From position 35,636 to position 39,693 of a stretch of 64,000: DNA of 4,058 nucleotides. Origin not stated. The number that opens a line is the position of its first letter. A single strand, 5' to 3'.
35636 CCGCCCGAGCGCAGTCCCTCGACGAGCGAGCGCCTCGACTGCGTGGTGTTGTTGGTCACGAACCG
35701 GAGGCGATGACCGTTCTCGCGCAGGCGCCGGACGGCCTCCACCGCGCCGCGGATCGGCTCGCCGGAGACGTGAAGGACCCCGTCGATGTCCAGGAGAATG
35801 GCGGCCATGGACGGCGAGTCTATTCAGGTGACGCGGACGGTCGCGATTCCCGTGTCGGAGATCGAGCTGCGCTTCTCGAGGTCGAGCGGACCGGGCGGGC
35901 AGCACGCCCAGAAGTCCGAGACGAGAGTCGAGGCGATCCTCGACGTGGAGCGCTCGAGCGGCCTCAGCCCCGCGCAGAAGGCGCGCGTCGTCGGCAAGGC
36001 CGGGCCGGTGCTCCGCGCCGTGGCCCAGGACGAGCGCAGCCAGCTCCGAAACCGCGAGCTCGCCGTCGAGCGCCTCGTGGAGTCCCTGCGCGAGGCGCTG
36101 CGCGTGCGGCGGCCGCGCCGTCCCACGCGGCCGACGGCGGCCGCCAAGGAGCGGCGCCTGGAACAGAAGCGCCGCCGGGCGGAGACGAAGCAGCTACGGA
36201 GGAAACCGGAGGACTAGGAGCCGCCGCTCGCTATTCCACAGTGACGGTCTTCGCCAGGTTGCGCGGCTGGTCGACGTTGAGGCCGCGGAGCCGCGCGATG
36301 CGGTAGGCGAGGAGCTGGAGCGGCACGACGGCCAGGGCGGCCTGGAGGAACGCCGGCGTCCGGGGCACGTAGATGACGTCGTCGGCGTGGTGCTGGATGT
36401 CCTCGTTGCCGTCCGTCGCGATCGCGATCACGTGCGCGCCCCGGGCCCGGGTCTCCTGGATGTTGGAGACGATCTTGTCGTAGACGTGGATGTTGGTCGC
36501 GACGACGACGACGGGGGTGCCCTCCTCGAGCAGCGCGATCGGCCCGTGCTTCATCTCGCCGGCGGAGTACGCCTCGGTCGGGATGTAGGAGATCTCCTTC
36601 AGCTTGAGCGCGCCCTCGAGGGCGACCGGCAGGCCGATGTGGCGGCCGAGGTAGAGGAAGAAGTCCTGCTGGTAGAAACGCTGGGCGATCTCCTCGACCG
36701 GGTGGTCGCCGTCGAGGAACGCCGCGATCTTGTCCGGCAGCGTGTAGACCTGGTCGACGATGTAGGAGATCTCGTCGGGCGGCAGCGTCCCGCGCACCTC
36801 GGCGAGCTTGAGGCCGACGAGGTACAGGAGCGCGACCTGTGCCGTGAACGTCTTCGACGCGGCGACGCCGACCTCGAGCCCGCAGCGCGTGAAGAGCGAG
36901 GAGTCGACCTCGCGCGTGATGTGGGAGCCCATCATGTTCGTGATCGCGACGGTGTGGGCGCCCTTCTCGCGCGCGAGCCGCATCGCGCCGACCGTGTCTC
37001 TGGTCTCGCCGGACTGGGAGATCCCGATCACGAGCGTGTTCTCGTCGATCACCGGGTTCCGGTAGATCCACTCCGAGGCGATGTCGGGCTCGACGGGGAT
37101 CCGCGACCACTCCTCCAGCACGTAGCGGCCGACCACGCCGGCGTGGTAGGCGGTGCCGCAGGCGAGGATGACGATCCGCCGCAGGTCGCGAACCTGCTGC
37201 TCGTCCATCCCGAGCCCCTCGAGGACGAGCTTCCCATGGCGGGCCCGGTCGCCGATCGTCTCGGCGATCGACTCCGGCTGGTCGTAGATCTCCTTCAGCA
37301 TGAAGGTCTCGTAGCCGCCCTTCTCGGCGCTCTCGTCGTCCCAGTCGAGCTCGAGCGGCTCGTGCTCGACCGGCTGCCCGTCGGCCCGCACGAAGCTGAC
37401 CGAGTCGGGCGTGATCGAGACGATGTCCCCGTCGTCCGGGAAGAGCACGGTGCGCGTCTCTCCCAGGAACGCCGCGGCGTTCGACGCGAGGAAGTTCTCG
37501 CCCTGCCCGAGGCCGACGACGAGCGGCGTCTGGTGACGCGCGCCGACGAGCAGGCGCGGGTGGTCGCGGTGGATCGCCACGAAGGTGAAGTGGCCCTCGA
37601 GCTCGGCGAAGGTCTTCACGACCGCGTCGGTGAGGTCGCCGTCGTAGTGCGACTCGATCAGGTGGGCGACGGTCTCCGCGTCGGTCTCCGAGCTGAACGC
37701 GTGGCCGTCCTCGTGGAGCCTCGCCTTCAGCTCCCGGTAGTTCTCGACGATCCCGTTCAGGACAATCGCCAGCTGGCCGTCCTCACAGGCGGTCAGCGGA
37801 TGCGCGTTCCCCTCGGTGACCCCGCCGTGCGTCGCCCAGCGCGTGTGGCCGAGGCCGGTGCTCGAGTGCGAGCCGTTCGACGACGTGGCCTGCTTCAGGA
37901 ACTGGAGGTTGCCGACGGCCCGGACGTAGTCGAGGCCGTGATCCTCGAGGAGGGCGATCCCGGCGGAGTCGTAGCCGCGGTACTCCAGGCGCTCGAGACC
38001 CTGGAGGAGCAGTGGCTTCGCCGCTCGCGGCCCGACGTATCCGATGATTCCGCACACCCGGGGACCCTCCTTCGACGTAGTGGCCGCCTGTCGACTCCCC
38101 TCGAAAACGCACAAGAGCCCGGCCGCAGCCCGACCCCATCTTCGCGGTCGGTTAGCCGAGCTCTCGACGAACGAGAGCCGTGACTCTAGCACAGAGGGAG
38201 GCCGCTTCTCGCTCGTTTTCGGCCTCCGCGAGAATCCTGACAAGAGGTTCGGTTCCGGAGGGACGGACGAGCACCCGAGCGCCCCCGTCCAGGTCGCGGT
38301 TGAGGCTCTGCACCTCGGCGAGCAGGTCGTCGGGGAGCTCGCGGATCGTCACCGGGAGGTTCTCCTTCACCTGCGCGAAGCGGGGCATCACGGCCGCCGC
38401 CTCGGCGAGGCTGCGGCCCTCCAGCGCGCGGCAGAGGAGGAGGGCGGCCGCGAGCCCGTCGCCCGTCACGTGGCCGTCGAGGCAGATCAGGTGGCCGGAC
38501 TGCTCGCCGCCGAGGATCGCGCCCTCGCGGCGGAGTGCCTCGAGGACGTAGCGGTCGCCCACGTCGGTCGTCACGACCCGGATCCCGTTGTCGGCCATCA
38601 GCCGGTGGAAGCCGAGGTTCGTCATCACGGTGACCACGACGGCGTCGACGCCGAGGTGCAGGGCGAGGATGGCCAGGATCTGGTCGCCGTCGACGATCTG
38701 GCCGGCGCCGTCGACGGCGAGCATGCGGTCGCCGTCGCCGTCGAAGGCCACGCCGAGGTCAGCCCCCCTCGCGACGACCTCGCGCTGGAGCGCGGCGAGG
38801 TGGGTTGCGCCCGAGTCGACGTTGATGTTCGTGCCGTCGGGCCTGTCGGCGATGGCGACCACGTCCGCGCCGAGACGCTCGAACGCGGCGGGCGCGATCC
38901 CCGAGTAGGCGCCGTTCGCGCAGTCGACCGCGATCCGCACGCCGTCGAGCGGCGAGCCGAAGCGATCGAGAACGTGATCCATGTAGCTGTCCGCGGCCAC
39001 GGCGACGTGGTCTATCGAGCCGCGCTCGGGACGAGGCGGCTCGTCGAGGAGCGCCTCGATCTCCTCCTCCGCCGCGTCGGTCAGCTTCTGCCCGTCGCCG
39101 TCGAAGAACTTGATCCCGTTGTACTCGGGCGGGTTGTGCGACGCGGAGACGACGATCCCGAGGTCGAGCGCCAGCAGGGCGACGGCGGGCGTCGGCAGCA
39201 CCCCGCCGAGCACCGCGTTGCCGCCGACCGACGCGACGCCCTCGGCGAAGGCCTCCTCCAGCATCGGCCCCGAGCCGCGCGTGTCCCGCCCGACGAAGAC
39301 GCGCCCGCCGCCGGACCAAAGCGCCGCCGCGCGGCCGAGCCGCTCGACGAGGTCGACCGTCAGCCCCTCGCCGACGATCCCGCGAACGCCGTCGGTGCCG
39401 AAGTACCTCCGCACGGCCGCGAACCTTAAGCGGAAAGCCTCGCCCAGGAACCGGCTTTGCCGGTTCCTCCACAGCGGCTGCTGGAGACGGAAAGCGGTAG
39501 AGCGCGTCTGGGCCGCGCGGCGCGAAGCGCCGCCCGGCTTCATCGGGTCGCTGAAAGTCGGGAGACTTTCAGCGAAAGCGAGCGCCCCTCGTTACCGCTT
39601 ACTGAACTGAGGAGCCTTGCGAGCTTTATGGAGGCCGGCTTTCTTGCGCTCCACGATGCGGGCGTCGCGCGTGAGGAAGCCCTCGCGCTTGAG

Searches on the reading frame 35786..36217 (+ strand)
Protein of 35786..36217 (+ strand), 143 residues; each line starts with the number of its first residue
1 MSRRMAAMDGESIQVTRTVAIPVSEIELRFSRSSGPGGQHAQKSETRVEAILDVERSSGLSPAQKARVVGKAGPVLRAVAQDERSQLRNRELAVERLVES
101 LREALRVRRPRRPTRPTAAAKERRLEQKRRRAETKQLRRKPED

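Call 68: search_protein_families(library=pfam, proteins=[window:35786-36217:+], max_evalue=0.0001)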
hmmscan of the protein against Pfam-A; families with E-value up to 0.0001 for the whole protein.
window:35786-36217:+ (143 aa): 1 family
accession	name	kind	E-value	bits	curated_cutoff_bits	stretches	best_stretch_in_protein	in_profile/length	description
PF00472.26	RF-1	-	1.4e-16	60.9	35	1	18-137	4-115/116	RF-1 domain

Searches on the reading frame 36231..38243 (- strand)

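Call 68: search_protein_families(library=pfam, proteins=[window:36231-38243:-], max_evalue=0.0001)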
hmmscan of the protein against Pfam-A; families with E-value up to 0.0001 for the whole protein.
window:36231-38243:- (670 aa): 3 families
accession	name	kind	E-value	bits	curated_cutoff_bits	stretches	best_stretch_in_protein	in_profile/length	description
PF01380.27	SIS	-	4.1e-50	169.4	25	2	353-476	4-128/131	SIS domain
PF13522.11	GATase_6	-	6.2e-20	72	27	1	128-250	11-125/130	Glutamine amidotransferase domain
PF13537.11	GATase_7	-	4.7e-16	59.4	25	1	142-260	8-122/123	Glutamine amidotransferase domain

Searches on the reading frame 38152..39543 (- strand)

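Call 68: search_protein_families(library=pfam, proteins=[window:38152-39543:-], max_evalue=0.0001)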
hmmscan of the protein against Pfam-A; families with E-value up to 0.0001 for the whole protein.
window:38152-39543:- (463 aa): 4 families
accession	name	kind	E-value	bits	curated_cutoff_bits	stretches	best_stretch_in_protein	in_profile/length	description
PF02878.22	PGM_PMM_I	-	1.2e-37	129.1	22.5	1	45-167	1-132/138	Phosphoglucomutase/phosphomannomutase, alpha/beta/alpha domain I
PF02880.22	PGM_PMM_III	-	3.2e-28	98.6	20.7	1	285-388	1-114/115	Phosphoglucomutase/phosphomannomutase, alpha/beta/alpha domain III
PF02879.22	PGM_PMM_II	-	8.2e-17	62.1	29.3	1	186-281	2-103/103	Phosphoglucomutase/phosphomannomutase, alpha/beta/alpha domain II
PF00408.26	PGM_PMM_IV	-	1.6e-11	44.5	23.1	1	406-455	17-66/68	Phosphoglucomutase/phosphomannomutase, C-terminal domain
